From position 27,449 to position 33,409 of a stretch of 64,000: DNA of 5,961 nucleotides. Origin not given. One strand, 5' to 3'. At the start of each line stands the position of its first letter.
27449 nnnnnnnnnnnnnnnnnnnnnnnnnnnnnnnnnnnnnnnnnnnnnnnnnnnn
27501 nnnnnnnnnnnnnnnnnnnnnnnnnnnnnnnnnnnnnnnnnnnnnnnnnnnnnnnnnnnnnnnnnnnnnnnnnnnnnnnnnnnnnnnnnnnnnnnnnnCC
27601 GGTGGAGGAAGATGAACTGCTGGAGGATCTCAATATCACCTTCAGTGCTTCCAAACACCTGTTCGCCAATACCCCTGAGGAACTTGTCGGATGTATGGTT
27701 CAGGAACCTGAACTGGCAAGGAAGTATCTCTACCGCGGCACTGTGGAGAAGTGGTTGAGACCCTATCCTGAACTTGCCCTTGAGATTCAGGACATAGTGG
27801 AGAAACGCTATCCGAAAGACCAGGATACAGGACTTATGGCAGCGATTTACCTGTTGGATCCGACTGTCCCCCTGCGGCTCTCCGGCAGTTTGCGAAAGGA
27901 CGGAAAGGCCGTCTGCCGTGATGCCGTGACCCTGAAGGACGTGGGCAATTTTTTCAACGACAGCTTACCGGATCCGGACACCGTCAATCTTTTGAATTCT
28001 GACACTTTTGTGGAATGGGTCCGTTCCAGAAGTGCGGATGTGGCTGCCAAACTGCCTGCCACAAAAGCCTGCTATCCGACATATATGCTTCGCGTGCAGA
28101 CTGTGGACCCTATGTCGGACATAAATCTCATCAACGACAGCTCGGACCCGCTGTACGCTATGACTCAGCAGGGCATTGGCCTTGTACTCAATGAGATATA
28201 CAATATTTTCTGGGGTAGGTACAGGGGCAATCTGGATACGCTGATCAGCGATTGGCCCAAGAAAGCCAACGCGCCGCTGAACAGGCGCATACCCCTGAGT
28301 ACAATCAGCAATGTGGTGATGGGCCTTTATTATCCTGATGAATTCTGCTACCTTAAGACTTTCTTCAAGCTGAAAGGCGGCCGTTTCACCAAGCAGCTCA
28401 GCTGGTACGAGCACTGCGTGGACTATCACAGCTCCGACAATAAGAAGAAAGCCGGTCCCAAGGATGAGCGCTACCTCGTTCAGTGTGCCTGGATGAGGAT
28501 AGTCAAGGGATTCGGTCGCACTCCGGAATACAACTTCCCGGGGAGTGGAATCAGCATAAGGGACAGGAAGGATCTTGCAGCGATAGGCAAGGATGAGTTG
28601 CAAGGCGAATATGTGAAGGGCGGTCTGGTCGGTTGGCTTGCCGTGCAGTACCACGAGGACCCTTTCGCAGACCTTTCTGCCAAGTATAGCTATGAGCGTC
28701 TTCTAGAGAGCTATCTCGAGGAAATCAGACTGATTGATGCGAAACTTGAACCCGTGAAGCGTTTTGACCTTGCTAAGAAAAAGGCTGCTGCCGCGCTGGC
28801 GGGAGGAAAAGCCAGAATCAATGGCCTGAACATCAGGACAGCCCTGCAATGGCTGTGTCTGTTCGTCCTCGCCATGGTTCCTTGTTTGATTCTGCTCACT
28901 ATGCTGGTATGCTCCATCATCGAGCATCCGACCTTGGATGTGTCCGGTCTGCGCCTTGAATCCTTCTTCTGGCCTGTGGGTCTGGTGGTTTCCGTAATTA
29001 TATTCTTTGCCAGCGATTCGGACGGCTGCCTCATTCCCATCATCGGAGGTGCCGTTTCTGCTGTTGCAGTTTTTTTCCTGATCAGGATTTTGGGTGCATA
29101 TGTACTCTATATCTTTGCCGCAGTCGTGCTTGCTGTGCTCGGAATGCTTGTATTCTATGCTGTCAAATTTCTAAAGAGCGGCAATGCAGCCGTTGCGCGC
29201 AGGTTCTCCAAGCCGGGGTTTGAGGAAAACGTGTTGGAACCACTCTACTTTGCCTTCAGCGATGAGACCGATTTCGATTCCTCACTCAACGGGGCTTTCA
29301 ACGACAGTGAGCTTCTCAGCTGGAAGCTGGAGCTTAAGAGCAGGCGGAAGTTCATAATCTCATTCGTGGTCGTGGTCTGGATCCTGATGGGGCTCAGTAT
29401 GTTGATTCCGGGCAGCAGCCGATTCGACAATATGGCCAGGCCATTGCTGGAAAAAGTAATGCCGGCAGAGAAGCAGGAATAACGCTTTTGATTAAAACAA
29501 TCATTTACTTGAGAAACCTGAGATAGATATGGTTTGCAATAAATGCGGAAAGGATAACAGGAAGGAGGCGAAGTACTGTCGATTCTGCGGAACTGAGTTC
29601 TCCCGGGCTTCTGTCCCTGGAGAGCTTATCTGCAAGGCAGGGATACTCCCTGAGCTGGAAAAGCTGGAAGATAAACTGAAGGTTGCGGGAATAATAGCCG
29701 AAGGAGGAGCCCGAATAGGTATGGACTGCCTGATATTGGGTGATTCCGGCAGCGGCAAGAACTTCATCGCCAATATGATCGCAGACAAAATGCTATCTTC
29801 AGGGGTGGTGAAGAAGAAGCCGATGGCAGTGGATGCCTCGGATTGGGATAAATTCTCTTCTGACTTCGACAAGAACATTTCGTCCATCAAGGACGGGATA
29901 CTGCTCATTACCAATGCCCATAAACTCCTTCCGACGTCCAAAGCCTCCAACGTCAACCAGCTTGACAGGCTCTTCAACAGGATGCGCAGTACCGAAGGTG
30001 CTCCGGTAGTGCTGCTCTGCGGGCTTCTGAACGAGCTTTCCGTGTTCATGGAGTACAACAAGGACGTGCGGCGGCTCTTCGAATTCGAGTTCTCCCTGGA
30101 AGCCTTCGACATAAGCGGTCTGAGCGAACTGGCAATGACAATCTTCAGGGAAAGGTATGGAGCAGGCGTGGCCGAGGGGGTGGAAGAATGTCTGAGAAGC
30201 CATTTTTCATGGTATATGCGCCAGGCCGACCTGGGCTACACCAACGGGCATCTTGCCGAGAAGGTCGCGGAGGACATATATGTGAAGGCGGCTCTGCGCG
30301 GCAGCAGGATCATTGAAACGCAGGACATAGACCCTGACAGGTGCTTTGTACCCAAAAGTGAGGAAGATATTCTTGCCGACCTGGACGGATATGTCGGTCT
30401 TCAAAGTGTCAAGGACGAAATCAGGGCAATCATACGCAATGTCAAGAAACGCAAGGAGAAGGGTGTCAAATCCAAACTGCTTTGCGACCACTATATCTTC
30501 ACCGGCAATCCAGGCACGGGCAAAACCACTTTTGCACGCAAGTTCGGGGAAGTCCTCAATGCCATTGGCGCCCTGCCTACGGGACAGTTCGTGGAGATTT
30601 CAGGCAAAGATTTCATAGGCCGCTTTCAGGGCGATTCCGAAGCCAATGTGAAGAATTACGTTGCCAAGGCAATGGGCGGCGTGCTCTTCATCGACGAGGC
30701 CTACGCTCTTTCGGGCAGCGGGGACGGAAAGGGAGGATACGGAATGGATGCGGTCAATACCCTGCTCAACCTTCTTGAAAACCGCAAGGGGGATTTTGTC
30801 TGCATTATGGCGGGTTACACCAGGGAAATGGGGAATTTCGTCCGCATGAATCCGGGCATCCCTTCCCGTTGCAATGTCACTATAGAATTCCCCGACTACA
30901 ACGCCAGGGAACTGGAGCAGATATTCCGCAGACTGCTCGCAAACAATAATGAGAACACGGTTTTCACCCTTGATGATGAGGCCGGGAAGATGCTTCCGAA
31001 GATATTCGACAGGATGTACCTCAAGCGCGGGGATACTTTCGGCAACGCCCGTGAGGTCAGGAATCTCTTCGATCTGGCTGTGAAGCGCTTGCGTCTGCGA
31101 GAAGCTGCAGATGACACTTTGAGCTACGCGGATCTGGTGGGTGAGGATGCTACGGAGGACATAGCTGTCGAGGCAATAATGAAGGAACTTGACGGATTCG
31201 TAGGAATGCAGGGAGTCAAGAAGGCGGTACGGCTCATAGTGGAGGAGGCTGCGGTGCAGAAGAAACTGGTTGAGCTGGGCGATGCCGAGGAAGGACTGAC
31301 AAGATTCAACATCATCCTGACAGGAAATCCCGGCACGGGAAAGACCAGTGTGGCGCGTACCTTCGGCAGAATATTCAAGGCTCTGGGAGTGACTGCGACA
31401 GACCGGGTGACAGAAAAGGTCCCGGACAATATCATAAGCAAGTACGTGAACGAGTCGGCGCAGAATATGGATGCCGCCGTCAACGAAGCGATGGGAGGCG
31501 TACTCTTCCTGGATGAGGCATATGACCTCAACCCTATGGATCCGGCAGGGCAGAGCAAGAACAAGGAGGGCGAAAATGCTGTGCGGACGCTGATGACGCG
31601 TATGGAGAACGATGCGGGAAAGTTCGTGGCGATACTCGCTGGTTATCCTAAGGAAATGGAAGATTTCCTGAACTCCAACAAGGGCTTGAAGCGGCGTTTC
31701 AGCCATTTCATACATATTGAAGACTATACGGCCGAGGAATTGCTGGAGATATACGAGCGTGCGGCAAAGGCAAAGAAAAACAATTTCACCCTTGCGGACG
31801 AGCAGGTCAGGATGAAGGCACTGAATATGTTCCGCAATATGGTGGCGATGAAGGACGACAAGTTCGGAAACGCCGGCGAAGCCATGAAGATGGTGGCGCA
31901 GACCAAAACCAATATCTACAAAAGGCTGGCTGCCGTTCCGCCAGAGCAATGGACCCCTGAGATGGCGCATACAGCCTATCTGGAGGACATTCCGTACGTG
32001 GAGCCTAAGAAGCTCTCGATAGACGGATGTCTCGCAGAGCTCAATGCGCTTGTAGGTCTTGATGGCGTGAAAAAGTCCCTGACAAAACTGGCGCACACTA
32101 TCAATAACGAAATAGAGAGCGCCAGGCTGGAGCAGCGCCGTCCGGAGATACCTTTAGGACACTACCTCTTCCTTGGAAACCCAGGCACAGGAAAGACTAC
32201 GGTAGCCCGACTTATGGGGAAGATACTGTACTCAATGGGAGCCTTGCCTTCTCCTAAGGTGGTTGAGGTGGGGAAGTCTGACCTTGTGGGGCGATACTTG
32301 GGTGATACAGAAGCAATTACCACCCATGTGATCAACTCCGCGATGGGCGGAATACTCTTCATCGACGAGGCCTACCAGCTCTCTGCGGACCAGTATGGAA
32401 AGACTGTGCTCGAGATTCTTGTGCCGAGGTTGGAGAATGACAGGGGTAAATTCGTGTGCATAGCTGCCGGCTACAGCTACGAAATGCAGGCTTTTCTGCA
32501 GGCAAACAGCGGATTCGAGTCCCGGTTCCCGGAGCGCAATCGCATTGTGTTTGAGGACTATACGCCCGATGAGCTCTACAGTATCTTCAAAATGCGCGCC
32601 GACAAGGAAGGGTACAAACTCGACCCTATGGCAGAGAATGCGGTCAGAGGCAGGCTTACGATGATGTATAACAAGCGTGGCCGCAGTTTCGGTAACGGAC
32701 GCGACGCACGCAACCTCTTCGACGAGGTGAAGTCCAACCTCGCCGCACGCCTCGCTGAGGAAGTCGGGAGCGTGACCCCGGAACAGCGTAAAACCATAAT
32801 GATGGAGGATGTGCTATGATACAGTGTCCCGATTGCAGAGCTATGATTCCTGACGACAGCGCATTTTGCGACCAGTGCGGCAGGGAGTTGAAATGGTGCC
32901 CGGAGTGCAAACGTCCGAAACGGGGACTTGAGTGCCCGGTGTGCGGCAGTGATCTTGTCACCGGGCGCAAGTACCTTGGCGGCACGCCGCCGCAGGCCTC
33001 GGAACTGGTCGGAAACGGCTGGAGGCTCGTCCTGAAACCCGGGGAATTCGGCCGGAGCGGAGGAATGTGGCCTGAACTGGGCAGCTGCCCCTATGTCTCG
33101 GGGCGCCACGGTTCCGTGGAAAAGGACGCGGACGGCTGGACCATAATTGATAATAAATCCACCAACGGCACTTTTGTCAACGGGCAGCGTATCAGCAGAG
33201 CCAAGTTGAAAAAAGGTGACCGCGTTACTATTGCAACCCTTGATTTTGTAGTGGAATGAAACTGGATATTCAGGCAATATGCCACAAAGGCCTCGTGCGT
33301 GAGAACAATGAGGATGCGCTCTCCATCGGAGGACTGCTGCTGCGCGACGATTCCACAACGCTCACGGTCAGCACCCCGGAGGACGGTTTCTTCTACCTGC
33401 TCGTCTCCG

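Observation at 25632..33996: Self-contained five-gene phospho-switch operon: zinc-ribbon protein, membrane Ser/Thr kinase, 4x AAA+ ATPase, Zn-FHA, PP2C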

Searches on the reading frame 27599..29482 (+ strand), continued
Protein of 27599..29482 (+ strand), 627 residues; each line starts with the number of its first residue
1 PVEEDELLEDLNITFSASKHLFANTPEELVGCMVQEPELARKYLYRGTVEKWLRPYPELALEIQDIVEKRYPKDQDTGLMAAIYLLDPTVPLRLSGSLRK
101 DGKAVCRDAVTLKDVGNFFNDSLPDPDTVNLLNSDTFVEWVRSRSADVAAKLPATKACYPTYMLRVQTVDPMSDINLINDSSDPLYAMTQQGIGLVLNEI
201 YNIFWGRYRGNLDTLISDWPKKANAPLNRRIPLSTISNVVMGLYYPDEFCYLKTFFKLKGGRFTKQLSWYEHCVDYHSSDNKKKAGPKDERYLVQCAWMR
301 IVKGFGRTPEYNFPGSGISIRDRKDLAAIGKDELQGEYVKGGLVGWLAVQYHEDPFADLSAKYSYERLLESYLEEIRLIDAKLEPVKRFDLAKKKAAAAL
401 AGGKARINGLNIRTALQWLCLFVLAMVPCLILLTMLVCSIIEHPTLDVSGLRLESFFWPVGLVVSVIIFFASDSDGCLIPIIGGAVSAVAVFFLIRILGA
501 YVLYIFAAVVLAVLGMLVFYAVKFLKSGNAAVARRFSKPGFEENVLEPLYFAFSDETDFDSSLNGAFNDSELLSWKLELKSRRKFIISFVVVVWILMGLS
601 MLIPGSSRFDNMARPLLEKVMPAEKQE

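Call 95: find_encoding_contigs(protein=P0202, flank=9000, max_places=1)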
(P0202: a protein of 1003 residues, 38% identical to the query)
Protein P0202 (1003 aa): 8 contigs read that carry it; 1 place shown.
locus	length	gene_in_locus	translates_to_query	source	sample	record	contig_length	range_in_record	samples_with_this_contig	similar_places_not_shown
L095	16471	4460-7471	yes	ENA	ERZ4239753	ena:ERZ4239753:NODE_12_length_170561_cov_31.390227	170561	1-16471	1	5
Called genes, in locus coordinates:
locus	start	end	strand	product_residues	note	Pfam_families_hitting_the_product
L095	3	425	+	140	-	?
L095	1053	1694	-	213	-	PF13441:Gly-zipper_YMGG, PF13488:Gly-zipper_Omp (weak), PF00691:OmpA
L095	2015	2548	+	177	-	PF00881:Nitroreductase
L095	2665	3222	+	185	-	-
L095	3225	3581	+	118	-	-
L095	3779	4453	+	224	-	-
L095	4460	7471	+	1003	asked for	PF00069:Pkinase, PF07714:PK_Tyr_Ser-Thr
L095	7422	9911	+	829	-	PF13240:Zn_Ribbon_1 (weak), PF13248:Zn_ribbon_3 (weak), PF00158:Sigma54_activat (faint), PF05496:RuvB_N (weak), PF00004:AAA, PF17866:AAA_lid_6, PF00004:AAA, PF17866:AAA_lid_6, +14 more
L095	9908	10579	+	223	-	PF12773:DZR (weak), PF00498:FHA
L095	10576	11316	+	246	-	PF00481:PP2C (faint), PF13672:PP2C_2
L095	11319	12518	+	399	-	-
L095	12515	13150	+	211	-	PF09234:DUF1963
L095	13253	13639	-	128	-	-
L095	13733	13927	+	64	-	PF01165:Ribosomal_S21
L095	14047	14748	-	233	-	PF02146:SIR2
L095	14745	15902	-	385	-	-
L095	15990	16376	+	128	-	PF00829:Ribosomal_L21p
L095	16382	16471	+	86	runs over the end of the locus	PF01016:Ribosomal_L27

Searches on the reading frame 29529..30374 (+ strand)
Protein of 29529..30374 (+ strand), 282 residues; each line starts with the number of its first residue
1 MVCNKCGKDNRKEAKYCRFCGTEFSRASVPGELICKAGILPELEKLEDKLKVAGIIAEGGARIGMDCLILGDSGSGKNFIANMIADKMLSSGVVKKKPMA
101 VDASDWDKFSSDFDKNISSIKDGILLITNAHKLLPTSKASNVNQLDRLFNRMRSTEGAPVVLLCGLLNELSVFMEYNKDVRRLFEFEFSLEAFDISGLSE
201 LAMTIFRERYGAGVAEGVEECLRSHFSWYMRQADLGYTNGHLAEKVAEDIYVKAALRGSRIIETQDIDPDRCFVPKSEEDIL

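Call 74: search_solved_structures(query=window:29529-30374:+, max_evalue=1)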
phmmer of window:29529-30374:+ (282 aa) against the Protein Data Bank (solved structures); distinct sequences matched with E-value up to 1: 9.
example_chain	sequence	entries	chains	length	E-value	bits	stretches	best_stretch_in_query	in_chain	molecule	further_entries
9lur_A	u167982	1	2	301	1.5e-06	31.2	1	55-271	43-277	ESX-1 secretion system protein EccA1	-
7efl_A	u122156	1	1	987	0.5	13.1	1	9-149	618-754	Sodium/potassium-transporting ATPase subunit alpha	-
4mzw_A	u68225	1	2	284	0.53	13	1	53-143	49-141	Glutathione S-Transferase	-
3gra_A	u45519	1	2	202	0.54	13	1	190-223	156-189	Transcriptional regulator, AraC family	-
7efn_A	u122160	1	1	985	0.56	12.9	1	9-148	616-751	Sodium/potassium-transporting ATPase subunit alpha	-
7efm_A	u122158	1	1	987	0.56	12.9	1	9-148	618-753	Sodium/potassium-transporting ATPase subunit alpha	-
7et1_A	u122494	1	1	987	0.69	12.6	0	9-147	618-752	Sodium/potassium-transporting ATPase subunit alpha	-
2mxv_A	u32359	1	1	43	0.77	12.5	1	2-28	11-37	RNA-binding protein 10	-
8osf_A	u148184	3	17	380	0.94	12.2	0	50-113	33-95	Magnesium-chelatase subunit ChlI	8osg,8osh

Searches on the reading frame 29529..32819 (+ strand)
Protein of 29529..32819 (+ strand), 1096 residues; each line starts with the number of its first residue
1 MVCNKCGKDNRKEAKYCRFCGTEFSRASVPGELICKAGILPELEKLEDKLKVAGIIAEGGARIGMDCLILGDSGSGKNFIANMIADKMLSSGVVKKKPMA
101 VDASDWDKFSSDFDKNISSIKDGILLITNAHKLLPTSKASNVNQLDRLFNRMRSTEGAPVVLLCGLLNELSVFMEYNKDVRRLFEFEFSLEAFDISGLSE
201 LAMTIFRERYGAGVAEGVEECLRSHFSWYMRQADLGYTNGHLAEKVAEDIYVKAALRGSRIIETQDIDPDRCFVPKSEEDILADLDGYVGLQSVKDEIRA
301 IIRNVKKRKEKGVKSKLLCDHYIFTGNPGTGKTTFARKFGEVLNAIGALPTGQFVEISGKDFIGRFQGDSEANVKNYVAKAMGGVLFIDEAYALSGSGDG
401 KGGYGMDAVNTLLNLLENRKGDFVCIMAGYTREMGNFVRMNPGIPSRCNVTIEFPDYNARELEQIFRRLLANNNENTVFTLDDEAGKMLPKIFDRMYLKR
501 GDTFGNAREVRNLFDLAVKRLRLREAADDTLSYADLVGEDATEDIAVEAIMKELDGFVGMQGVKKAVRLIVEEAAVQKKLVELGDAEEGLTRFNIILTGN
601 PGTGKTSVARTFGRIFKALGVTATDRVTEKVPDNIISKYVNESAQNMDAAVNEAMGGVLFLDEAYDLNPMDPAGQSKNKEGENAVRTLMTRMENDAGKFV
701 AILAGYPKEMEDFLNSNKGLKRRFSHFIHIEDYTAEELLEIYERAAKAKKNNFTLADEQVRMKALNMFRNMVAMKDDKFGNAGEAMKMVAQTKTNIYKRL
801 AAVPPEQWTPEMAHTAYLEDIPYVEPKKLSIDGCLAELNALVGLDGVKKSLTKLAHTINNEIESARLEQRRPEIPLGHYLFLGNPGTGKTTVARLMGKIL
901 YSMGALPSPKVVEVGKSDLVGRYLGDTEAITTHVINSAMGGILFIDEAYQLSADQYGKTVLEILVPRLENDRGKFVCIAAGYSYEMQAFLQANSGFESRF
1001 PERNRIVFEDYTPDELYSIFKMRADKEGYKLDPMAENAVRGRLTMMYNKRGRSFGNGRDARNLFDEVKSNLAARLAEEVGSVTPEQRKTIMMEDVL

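Call 3: search_protein_families(library=pfam, proteins=[window:29529-32819:+], max_evalue=0.01)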
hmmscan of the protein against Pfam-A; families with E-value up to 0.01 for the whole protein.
window:29529-32819:+ (1096 aa): 42 families (the best 25 are shown)
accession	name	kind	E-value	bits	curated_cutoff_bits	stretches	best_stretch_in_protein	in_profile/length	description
PF00004.35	AAA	-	4.3e-53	179.7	21.2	3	323-455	2-130/131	ATPase family associated with various cellular activities (AAA)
PF17866.7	AAA_lid_6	-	9.7e-30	102.9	24.3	3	1035-1095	3-60/60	AAA lid domain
PF05496.18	RuvB_N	-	1.8e-17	64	27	2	285-348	6-62/159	Holliday junction DNA helicase RuvB P-loop domain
PF13401.12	AAA_22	-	8e-17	62.2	27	0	594-618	7-31/130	AAA domain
PF20720.3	nSTAND3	-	2.3e-15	57.1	27.2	2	67-116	20-67/155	Novel STAND NTPase 3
PF07728.20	AAA_5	-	6.4e-15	55.8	22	1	879-954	2-81/139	AAA domain (dynein-related subfamily)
PF13191.12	AAA_16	-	5.4e-13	50.2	32.6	1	593-675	25-113/167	AAA ATPase domain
PF01078.27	Mg_chelatase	-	8.2e-12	45.4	20.3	0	593-619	23-49/207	Magnesium chelatase, subunit ChlI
PF14532.12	Sigma54_activ_2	-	2.2e-11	44.6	25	0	880-980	25-108/138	Sigma-54 interaction domain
PF13245.12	AAA_19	-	5.2e-11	43.3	25.1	0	590-629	9-55/134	AAA domain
PF00158.32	Sigma54_activat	-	1.1e-10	41.9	20.2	0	61-87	19-45/168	Sigma-54 interaction domain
PF00910.28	RNA_helicase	-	4.4e-10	40.4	21.5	0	595-648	1-56/105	RNA helicase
PF13238.12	AAA_18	-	5.8e-10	40.2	29.4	0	595-640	1-41/128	AAA domain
PF13479.12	AAA_24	-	9.9e-09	35.8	27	0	594-615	4-25/195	AAA domain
PF13604.12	AAA_30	-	1.7e-07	31.6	27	0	881-956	23-105/191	AAA domain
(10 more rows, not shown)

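Call 4: search_protein_families(library=padloc, proteins=[window:29529-32819:+], max_evalue=0.01)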
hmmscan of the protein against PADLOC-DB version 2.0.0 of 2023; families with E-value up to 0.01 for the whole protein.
window:29529-32819:+ (1096 aa): 15 families
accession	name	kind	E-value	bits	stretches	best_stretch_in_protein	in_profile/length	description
PDLC04232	IetA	-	1.8e-16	58.5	2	547-762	74-275/330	-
PDLC02196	IetA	-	9.2e-16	56.2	2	564-663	98-188/374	-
PDLC02195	IetA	-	1.5e-14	52.1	1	560-663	109-203/395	-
PDLC00915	TRIP13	-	3.3e-14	51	3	866-932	52-119/302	TRIP13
PDLC04140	mad8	-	9.5e-10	36.5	1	321-479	29-130/314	mads_8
PDLC04231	IetA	-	8.5e-09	33.6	0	321-401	119-195/262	-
PDLC03838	DolB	-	1.8e-08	32.1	0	442-521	290-366/375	-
PDLC00914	TRIP13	-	4e-08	31.1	0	323-472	75-233/302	TRIP13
PDLC05079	PDC-S73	-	4.4e-05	20.5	0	578-611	176-210/752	-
PDLC01994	RtcR_PspF1--CARF_AAA_HTH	-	6.1e-05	20.3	0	880-957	185-268/468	-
PDLC00268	PtuA1|PtuA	-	6.5e-05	20.5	0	592-636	25-69/411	AAA ATPase domain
PDLC04606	PDC-M37B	-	7.4e-05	20.1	0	879-903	177-201/390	-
PDLC04605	PDC-M37B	-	0.0016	15.6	0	716-903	160-331/518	-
PDLC04562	PDC-M29A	-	0.003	14.8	0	880-900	30-50/410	-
PDLC02911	VakA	-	0.0047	15.5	0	323-345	6-28/163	-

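Call 5: search_protein_families(library=ncbifam, proteins=[window:29529-32819:+], max_evalue=0.01)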
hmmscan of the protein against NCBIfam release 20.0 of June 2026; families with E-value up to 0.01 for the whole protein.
window:29529-32819:+ (1096 aa): 89 families (the best 25 are shown)
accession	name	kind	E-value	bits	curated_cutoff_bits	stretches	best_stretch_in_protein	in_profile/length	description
TIGR02881.1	spore_V_K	equivalog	1.9e-172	571.2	422.95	4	283-537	3-254/261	stage V sporulation protein K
TIGR03922.1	T7SS_EccA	equivalog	7.4e-162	539.8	466.65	4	806-1095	242-548/557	type VII secretion AAA-ATPase EccA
TIGR02880.1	cbbX_cfxQ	equivalog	2.1e-138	460.3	459.25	3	279-527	14-255/284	CbbX protein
NF000868.0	PRK00080.1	equivalog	2.3e-20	72.8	282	2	284-357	23-89/330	Holliday junction branch migration DNA helicase RuvB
TIGR00635.1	ruvB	equivalog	3e-19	69.2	299.05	2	285-355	3-66/305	Holliday junction branch migration DNA helicase RuvB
TIGR02397.1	dnaX_nterm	equivalog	2.9e-14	53.1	250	2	311-345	28-62/355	DNA polymerase III subunit gamma/tau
TIGR02639.1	ClpA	equivalog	9.8e-14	50.5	993.15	2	695-900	311-511/734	ATP-dependent Clp protease ATP-binding subunit ClpA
NF003069.1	PRK03992.1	subfamily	4e-12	46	500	1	323-419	169-262/379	proteasome-activating nucleotidase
TIGR02928.1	TIGR02928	subfamily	4e-12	45.7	181.3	0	582-619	30-67/366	orc1/cdc6 family replication initiation protein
NF011514.0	PRK14953.1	equivalog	1.4e-11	44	536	1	311-346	30-65/488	DNA polymerase III subunits gamma and tau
NF042959.1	IteA_antiphage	equivalog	5.2e-11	42.3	510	0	593-664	126-192/367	anti-phage ATPase IteA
TIGR01242.2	TIGR01242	subfamily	7.6e-11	41.6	500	0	847-954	119-222/362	proteasome-activating nucleotidase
NF011523.0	PRK14962.1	equivalog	5.7e-10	38.6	576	0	304-344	21-61/474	DNA polymerase III subunits gamma and tau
NF001679.0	PRK00440.1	equivalog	9.7e-10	38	303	1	858-954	21-118/322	replication factor C small subunit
TIGR01448.2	helicase_RecD2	equivalog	3.1e-09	35.5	500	0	594-620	333-359/713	SF1B family DNA helicase RecD2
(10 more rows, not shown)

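Call 47: search_solved_structures(query=window:29529-32819:+, max_evalue=1e-10)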
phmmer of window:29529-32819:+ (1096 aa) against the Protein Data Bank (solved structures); distinct sequences matched with E-value up to 1e-10: 44.
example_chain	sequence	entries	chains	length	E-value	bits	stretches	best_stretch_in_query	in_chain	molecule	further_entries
3zuh_A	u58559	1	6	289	2.5e-42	148.2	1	281-1076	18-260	PROTEIN CBBX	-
3syk_A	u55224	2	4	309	2.6e-42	148.2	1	280-1076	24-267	Protein CbbX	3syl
9lur_A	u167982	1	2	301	3.6e-38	134.5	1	835-1079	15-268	ESX-1 secretion system protein EccA1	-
6oaa_B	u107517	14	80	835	9.6e-12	47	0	284-460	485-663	Cell division control protein 48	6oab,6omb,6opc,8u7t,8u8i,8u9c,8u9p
8dar_A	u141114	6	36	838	9.7e-12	47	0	284-460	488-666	Cell division control protein 48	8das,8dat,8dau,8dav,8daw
7rlb_A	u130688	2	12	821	1.5e-11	46.4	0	289-415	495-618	Transitional endoplasmic reticulum ATPase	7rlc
6chs_H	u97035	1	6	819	2.1e-11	45.8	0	289-419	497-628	Putative cell division control protein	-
6oa9_A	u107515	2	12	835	2.3e-11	45.7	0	284-460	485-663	Cell division control protein 48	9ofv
7wub_D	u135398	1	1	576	2.4e-11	45.6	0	289-415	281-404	Transitional endoplasmic reticulum ATPase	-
7wub_C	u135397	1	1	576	2.4e-11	45.6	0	289-415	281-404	Transitional endoplasmic reticulum ATPase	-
7lmy_A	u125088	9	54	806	3.4e-11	45.2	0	289-416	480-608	Transitional endoplasmic reticulum ATPase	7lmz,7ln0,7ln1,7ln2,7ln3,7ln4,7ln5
6mck_A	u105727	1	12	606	3.4e-11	45.1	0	289-415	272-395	Transitional endoplasmic reticulum ATPase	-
9m4n_A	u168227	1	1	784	4.3e-11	44.8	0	289-417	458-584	Cell division control protein 48 homolog A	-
9m3v_A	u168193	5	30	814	4.9e-11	44.6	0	289-417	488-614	Cell division control protein 48 homolog A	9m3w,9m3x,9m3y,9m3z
7rlh_A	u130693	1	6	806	5.1e-11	44.6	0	289-416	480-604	Transitional endoplasmic reticulum ATPase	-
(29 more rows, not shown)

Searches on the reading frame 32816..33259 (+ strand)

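Call 3: search_protein_families(library=pfam, proteins=[window:32816-33259:+], max_evalue=0.01)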
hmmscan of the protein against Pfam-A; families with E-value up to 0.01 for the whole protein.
window:32816-33259:+ (147 aa): 5 families
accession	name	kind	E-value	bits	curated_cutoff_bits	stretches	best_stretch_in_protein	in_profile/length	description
PF00498.31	FHA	-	2e-14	54.2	20.7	1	91-139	15-66/67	FHA domain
PF12773.13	DZR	-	2.3e-08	34.5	27.3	1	4-44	1-45/45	Double zinc ribbon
PF16697.10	Yop-YscD_cpl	-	1.8e-07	31.8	33.2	1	94-145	36-89/94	Inner membrane component of T3SS, cytoplasmic domain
PF13240.11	Zn_Ribbon_1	-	1.3e-05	25.3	25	1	4-25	2-23/23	zinc-ribbon domain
PF06906.16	DUF1272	-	0.0014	19.1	25.3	1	3-49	7-53/57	Protein of unknown function (DUF1272)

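Call 4: search_protein_families(library=padloc, proteins=[window:32816-33259:+], max_evalue=0.01)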
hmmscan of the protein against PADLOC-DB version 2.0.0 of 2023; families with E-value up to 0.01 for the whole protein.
window:32816-33259:+ (147 aa): 0 families

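Call 5: search_protein_families(library=ncbifam, proteins=[window:32816-33259:+], max_evalue=0.01)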
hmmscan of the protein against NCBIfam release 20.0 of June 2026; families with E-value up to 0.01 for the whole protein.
window:32816-33259:+ (147 aa): 7 families
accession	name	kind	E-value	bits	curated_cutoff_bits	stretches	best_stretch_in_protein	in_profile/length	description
NF033760.1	gliding_GltG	equivalog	3.8e-09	35.6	650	1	94-143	43-93/650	adventurous gliding motility protein GltG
NF049868.1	FhaB_Rv0019c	equivalog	5.8e-09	36.2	125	1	93-139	104-151/158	FHA domain-containing protein FhaB/FipA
NF052573.1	HisKinEspAMyxo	equivalog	7.7e-08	30.8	1400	1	94-142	65-114/755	serine histidine kinase EspA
NF041660.2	oxygluDhInhib_OdhI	equivalog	7.4e-07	29.1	200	1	94-144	75-125/130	oxoglutarate dehydrogenase inhibitor Odhl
TIGR03354.1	VI_FHA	hypoth_equivalog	1.1e-06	28.7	120.25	1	92-143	43-98/420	type VI secretion system-associated FHA domain protein TagH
NF011149.0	PRK14559.1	equivalog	5.7e-05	22.1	374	1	1-46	1-50/642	serine/threonine phosphatase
NF052403.1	ESX1TransRegEspM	equivalog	0.0073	15.2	550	1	92-132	46-85/367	ESX-1 type VII secretion system transcriptional regulator EspM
